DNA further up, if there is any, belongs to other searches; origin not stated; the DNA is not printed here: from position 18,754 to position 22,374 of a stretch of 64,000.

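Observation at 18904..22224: Approximately 1100-aa fusion of Cas4/RecB-like nuclease, RNase H-like domain and Upf1/Dna2-like SF1 helicase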

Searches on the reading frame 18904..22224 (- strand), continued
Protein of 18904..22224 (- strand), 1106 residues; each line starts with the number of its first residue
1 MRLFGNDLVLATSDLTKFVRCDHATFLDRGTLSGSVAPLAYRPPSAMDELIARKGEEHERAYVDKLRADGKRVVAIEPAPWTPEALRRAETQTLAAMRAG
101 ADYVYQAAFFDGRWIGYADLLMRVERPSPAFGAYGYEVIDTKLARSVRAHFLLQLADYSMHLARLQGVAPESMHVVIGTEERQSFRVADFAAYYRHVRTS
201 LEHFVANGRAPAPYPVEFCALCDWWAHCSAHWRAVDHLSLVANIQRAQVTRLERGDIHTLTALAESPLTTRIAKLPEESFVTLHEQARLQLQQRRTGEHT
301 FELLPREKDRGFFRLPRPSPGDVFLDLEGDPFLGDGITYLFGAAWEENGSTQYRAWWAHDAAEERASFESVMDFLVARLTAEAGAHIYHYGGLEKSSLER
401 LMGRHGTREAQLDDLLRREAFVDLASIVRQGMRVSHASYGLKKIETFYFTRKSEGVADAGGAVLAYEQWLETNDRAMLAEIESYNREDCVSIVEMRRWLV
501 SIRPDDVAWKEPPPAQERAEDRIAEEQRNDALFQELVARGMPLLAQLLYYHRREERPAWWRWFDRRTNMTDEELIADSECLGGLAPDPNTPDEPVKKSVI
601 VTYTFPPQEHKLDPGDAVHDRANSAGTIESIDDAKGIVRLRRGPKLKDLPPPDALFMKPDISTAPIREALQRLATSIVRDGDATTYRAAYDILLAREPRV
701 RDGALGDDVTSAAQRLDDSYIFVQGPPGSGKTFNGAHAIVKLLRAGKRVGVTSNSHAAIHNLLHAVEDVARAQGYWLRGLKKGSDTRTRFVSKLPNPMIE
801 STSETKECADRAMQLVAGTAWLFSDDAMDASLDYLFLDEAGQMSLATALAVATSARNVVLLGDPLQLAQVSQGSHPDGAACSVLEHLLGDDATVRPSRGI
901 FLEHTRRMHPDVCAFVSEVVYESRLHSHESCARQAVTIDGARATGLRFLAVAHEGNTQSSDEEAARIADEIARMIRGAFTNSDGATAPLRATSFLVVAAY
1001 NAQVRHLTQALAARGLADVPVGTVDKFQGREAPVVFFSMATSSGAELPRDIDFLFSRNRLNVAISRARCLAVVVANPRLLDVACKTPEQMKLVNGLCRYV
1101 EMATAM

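Call 28: find_related_loci(query=A1, collection=genome_contigs, flank=10000)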
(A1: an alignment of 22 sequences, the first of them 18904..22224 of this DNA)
Query A1 (1106 aa) in genome_contigs; peptide patterns used: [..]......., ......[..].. (x = any residue, [..] = any of these).
600 stretches matched a pattern (row limit reached: there are more); 552 encode a relative of the query (tblastn E <= 1e-3); the best 80 are kept; 80 distinct loci.
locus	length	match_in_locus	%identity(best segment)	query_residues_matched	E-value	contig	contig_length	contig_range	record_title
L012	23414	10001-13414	52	1-1103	0e+0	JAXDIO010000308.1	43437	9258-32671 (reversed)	MAG: Thermoanaerobaculia bacterium isolate BP_55 scaffold_1442403, whole genome shotgun sequence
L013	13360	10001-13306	48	1-1103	0e+0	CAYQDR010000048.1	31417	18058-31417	MAG TPA_asm: uncultured bacterium isolate binchicken_co21_484 genome assembly, contig: NODE_533_length_31417_cov_14.1235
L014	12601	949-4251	49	8-1103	0e+0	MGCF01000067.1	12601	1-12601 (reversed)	MAG: Candidatus Rokubacteria bacterium RIFCSPLOWO2_02_FULL_73_56 rifcsplowo2_02_scaffold_22685, whole genome shotgun seq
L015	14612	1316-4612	47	1-1104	0e+0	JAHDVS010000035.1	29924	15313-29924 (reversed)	MAG: Thermoleophilia bacterium isolate ACT1 NODE_2439_length_29924_cov_11.981017, whole genome shotgun sequence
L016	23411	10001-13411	47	1-1105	0e+0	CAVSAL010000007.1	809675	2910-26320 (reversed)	MAG: uncultured Actinomycetota bacterium isolate MFD05512.bin.2.49 genome assembly, contig: contig_28568, whole genome s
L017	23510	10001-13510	43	1-1103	0e+0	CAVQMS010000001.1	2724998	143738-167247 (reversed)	MAG: Candidatus Eremiobacteraeota bacterium isolate MFD00125.bin.1.38 genome assembly, contig: contig_4713, whole genome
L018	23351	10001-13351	42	1-1097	0e+0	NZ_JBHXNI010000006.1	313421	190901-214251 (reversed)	Achromobacter sp. NPDC058515 NPDC058515_T40_C11.ctg-0006, whole genome shotgun sequence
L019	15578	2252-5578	40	1-1104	0e+0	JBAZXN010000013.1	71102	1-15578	MAG: Tatlockia sp. isolate SO_2017_GW1_57 NODE_2179_length_71102_cov_2.061825_OW334_2017, whole genome shotgun sequence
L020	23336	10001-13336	42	1-1097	0e+0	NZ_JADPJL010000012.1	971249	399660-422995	Bradyrhizobium sp. 190 13LoS69_3_2, whole genome shotgun sequence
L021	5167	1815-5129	44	8-1097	0e+0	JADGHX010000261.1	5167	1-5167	MAG: Steroidobacteraceae bacterium isolate HOG51 NODE_10838_length_5167_cov_9.111878, whole genome shotgun sequence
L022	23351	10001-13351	43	1-1097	0e+0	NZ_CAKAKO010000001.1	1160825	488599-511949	Xenophilus sp. Marseille-Q4582, whole genome shotgun sequence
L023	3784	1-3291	43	13-1098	0e+0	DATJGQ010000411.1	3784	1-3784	MAG TPA_asm: Gemmataceae bacterium isolate SMAG_U15490 k141_1235138, whole genome shotgun sequence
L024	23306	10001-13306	40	8-1104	0e+0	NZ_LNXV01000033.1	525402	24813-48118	Legionella brunensis strain ATCC 43878 Lbru_ctg033, whole genome shotgun sequence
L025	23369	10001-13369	44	1-1097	0e+0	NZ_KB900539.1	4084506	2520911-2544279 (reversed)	Methyloversatilis universalis EHg5 Metunv2DRAFT_Scaffold1.1, whole genome shotgun sequence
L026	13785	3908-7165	40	8-1097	0e+0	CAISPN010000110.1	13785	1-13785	MAG: uncultured cyanobacterium isolate Umea_bin-05048 genome assembly, contig: bin-05048:110/124, whole genome shotgun s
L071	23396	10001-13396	39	2-1106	0e+0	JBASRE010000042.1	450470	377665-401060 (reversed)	MAG: Pyrinomonadaceae bacterium isolate MFD09203_ilm_asm_bin4 k127_75869, whole genome shotgun sequence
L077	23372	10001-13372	39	10-1106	0e+0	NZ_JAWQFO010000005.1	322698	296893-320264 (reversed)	Sulfitobacter sp. D35 Scaffold5, whole genome shotgun sequence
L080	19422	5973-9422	41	5-1106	0e+0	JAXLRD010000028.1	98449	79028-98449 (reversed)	MAG: Vicinamibacteria bacterium isolate STL-ACI20 C2.206.fa-28, whole genome shotgun sequence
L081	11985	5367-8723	38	8-1106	0e+0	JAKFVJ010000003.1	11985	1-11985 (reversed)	MAG: Candidatus Obscuribacterales bacterium isolate D3_Bin_14 D3_0001437, whole genome shotgun sequence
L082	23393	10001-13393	39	1-1106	0e+0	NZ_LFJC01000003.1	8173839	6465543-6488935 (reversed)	Bradyrhizobium nitroreducens strain TSA1 Contig01, whole genome shotgun sequence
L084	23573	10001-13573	40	1-1106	0e+0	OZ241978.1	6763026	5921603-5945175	MAG: Vicinamibacterales bacterium isolate 51a24197-77cf-4160-b0f1-11ac4e34766b genome assembly, chromosome: 1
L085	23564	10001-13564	38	9-1106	0e+0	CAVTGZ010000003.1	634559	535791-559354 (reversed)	MAG: uncultured Acidobacteriota bacterium isolate MFD06085.bin.2.31 genome assembly, contig: contig_183, whole genome sh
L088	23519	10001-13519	41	1-1106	0e+0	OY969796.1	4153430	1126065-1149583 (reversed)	MAG: uncultured Chloroflexia bacterium isolate MFD01872.bin.1.103 genome assembly, chromosome: 1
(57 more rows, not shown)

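Call 37: search_dna_similar(query=window:18904-22224:-, collection=plasmids, mode=protein, max_evalue=1e-20, max_rows=40)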
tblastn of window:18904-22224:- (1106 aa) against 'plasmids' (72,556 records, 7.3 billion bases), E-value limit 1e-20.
Records with a match: 69; places in all: 73; records where one place covers at least 80% of the query: 60.
Best place of each record, by identity: <60% 69.
By first word of the organism name: Rhizobium 14; Piscirickettsia 10; Sphingobium 8; Roseomonas 2; Aminobacter 2; Mesorhizobium 2; Sphingomonas 2; Picosynechococcus 2; Arthrobacter 2; Pseudarthrobacter 2; and 23 more.
By predicted mobility (MOB-suite, as given by PLSDB): non-mobilizable 37; conjugative 26; mobilizable 6.
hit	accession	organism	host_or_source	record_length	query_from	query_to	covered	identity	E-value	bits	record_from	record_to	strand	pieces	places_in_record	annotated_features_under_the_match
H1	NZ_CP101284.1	Phenylobacterium sp. LH3H17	-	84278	9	1097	98%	43.8%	0e+0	828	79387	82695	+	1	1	TM0106 family RecB-like putative nuclease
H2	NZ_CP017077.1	Novosphingobium resinovorum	single cell,soil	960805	1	1097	99%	42.3%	0e+0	790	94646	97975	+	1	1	TM0106 family RecB-like putative nuclease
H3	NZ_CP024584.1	Roseomonas sp. FDAARGOS_362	Homo sapiens,peripheral Blood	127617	1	1097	99%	42.3%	0e+0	709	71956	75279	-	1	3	TM0106 family RecB-like putative nuclease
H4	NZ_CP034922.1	Roseomonas mucosa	Homo sapiens,tissue sample,Clinical, ...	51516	1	1097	99%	42.3%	0e+0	709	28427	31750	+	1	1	TM0106 family RecB-like putative nuclease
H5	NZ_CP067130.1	Paracoccus seriniphilus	cell culture,washing water of Bugula ...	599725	1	1097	99%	41.9%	0e+0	723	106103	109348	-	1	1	TM0106 family RecB-like putative nuclease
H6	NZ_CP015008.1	Aminobacter aminovorans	cell culture,soil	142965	1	1103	100%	41.7%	0e+0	693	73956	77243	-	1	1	TM0106 family RecB-like putative nuclease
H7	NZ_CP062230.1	Mesorhizobium onobrychidis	Sainfoin,pure bacterial culture,Nodule ...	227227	1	1097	99%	41.9%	0e+0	763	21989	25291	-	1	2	TM0106 family RecB-like putative nuclease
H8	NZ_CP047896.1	Sphingomonas changnyeongensis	Single cell,Fresh water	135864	8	1097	99%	41.8%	0e+0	689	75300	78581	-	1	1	TM0106 family RecB-like putative nuclease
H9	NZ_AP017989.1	Aminobacter sp. SS-2016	Lotus japoicus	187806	1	1103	100%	41.2%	0e+0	755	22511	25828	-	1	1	TM0106 family RecB-like putative nuclease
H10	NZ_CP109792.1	Leisingera thetidis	-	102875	1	1097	99%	41.4%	0e+0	694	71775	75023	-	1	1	TM0106 family RecB-like putative nuclease | AAA family ATPase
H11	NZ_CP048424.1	Rhizobium daejeonense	Cell,soil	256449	5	1103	99%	41.1%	0e+0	681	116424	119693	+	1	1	TM0106 family RecB-like putative nuclease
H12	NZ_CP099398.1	Rhizobium sp. Pop5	Phaseolus vulgaris,Cell culture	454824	1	1097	99%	41.2%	0e+0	716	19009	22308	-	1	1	TM0106 family RecB-like putative nuclease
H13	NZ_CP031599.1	Roseovarius indicus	pure culture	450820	1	1097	99%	41.1%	0e+0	696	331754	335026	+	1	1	TM0106 family RecB-like putative nuclease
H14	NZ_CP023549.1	Rhodobacter sp. CZR27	cell culture,paddy soil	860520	1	1097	99%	41.0%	0e+0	691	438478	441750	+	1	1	TM0106 family RecB-like putative nuclease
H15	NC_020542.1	Sphingomonas sp. MM-1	-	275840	1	1097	99%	40.9%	0e+0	690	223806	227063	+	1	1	TM0106 family RecB-like putative nuclease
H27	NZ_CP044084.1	Pseudomonas luteola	Homo sapiens,clinical isolate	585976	1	1106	100%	40.3%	0e+0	750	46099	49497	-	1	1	TM0106 family RecB-like putative nuclease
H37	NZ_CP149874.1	Rhizobium sp. T1473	-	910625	1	1106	100%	37.9%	0e+0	670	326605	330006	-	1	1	TM0106 family RecB-like putative nuclease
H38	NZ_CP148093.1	Rhizobium sp. T1470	Medicago sativa,cell culture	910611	1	1106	100%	37.9%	0e+0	670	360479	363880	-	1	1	TM0106 family RecB-like putative nuclease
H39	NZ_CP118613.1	Ensifer adhaerens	Pure isolate,Rhizosphere of Cyperus ...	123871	1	1106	100%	37.7%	0e+0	612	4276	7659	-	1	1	TM0106 family RecB-like putative nuclease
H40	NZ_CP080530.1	Mesorhizobium sp. AR02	Oxytropis sp.,Cell culture,root nodule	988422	1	1106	100%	37.5%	0e+0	649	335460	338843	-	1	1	TM0106 family RecB-like putative nuclease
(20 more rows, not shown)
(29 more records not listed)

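Call 38: search_dna_similar(query=window:18904-22224:-, collection=phages, mode=protein, max_evalue=1e-10, max_rows=20)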
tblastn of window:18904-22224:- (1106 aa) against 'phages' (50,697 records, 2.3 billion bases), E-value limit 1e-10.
No match.

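Call 39: get_annotated_region(hit=H4, flank=9000)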
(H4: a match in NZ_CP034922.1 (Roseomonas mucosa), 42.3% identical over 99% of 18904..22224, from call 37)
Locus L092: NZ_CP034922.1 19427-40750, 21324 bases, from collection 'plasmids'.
description: Roseomonas mucosa strain HV1 plasmid p3-HV1, complete sequence
organism: Roseomonas mucosa (NCBI taxid 207340)
taxonomy: Bacteria; Pseudomonadota; Alphaproteobacteria; Rhodospirillales; Acetobacteraceae; Roseomonas; Roseomonas mucosa
host: -; source: Homo sapiens,tissue sample,Clinical, healthy, human skin; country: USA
typing (MOB-suite, as given by PLSDB): non-mobilizable
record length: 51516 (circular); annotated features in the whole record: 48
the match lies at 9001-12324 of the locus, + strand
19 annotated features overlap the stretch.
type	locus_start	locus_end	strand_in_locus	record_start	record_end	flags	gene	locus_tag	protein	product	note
CDS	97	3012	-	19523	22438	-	-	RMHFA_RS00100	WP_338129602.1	SNF2-related protein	-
CDS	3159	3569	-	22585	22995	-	-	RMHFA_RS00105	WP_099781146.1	type II toxin-antitoxin system VapC family toxin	-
CDS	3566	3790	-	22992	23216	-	vapB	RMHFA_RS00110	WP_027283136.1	type II toxin-antitoxin system VapB family antitoxin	-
CDS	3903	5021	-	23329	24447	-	-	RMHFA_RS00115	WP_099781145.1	site-specific integrase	GO:0015074 - DNA integration [Evidence IEA]; GO:0006310 - DNA recombination [Evidence IEA]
CDS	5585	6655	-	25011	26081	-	-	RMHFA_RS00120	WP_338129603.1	DNA/RNA non-specific endonuclease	-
CDS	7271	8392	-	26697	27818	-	-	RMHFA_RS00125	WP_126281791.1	hypothetical protein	-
CDS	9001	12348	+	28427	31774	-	-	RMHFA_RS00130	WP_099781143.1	TM0106 family RecB-like putative nuclease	-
CDS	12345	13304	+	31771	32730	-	-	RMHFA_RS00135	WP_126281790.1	hypothetical protein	-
CDS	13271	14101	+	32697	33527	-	-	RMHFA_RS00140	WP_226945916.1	hypothetical protein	-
CDS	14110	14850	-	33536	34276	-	-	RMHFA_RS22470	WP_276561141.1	HNH endonuclease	-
CDS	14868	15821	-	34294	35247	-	-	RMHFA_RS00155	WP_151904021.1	hypothetical protein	-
CDS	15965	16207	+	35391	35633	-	-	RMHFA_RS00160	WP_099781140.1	hypothetical protein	-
CDS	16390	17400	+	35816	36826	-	-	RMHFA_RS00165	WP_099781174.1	hypothetical protein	-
CDS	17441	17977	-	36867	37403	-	-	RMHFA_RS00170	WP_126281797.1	hypothetical protein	-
CDS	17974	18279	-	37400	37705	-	-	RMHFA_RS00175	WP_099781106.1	hypothetical protein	-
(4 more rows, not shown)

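Call 40: get_annotated_region(hit=H1, flank=9000)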
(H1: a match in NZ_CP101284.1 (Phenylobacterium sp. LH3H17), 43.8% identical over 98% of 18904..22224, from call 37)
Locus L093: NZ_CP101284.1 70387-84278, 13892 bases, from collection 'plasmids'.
description: Phenylobacterium sp. LH3H17 plasmid pA, complete sequence
organism: Phenylobacterium sp. LH3H17 (NCBI taxid 2903901)
taxonomy: Bacteria; Pseudomonadota; Alphaproteobacteria; Caulobacterales; Caulobacteraceae; Phenylobacterium; Phenylobacterium sp. LH3H17
host: -; source: -; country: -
typing (MOB-suite, as given by PLSDB): non-mobilizable; replicon rep_cluster_691; mating-pair formation MPF_T
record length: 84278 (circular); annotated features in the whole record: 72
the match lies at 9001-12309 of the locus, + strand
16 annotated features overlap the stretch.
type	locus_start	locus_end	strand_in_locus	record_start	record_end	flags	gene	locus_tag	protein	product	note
CDS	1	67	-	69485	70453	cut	-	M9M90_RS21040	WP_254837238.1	magnesium and cobalt transport protein CorA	-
CDS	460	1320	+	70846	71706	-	dapA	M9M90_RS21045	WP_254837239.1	4-hydroxy-tetrahydrodipicolinate synthase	GO:0009089 - lysine biosynthetic process via diaminopimelate [Evidence IEA]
CDS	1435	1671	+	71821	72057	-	-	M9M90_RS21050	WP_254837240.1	hypothetical protein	-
CDS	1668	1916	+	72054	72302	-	-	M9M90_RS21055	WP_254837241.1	hypothetical protein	-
CDS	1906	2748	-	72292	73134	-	-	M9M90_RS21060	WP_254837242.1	DUF4118 domain-containing protein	-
CDS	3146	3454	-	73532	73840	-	-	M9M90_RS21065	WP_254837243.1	hypothetical protein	-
CDS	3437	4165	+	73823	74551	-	trbB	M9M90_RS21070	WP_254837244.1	P-type conjugative transfer ATPase TrbB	-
CDS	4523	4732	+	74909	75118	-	-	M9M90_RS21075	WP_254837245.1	hypothetical protein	-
CDS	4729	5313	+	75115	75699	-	-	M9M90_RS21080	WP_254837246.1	Fic family protein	-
CDS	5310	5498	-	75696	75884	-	-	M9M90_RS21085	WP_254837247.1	ribbon-helix-helix protein, CopG family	-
CDS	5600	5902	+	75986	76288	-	-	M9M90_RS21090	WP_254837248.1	multiubiquitin domain-containing protein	-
CDS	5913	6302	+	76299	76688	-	-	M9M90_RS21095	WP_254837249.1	E2/UBC family protein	-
CDS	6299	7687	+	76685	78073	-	-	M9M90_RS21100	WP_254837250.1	ThiF family adenylyltransferase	-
CDS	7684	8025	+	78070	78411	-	-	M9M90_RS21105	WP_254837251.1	DUF6527 family protein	-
CDS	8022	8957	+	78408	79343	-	-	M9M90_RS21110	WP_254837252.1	hypothetical protein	-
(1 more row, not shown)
